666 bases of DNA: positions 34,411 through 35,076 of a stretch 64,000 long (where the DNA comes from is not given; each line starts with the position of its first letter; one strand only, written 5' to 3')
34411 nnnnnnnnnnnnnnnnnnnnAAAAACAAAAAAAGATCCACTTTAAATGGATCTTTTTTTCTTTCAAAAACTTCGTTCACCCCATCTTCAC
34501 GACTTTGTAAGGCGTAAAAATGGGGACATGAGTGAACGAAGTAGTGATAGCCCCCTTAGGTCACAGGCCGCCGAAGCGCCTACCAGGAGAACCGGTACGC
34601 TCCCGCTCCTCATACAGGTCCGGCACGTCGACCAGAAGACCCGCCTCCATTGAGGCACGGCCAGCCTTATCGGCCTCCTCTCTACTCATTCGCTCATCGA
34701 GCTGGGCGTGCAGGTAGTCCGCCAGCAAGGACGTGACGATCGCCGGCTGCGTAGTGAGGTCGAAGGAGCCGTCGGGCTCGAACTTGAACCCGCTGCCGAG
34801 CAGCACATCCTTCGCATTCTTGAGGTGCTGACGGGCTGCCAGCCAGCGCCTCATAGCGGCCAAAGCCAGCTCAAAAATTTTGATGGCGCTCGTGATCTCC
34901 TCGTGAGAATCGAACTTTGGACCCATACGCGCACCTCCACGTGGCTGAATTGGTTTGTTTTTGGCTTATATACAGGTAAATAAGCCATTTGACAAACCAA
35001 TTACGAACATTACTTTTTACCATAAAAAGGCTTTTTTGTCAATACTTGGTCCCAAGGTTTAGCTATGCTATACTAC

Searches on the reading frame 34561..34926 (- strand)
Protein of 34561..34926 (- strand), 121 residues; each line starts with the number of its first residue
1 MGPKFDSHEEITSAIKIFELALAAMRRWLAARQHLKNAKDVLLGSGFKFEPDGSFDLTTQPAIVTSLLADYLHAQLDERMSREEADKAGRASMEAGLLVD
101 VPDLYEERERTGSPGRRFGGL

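Call 14: search_protein_families(library=pfam, proteins=[window:34561-34926:-], max_evalue=1)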
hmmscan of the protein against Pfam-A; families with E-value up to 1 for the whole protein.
window:34561-34926:- (121 aa): 1 family
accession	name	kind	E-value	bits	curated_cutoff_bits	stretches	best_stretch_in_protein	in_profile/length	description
PF01710.22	HTH_Tnp_IS630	-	0.19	12.2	21.3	1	7-38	17-47/119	Transposase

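Call 50: search_protein_families(library=ncbifam, proteins=[window:34561-34926:-], max_evalue=1)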
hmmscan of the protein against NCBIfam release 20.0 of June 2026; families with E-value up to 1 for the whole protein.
window:34561-34926:- (121 aa): 1 family
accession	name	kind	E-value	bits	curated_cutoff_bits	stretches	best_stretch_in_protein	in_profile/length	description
NF009869.0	PRK13328.1-5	equivalog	0.054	13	452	1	6-46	176-215/263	type III pantothenate kinase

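Call 51: search_protein_families(library=phrogs, proteins=[window:34561-34926:-], max_evalue=1)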
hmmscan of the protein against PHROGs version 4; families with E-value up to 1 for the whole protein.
window:34561-34926:- (121 aa): 0 families

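Call 104: search_protein_families(library=padloc, proteins=[window:34561-34923:-, P0123], max_evalue=0.1)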
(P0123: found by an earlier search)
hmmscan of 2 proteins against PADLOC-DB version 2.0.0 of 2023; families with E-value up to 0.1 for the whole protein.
window:34561-34923:- (120 aa): 0 families

P0123 (141 aa): 0 families
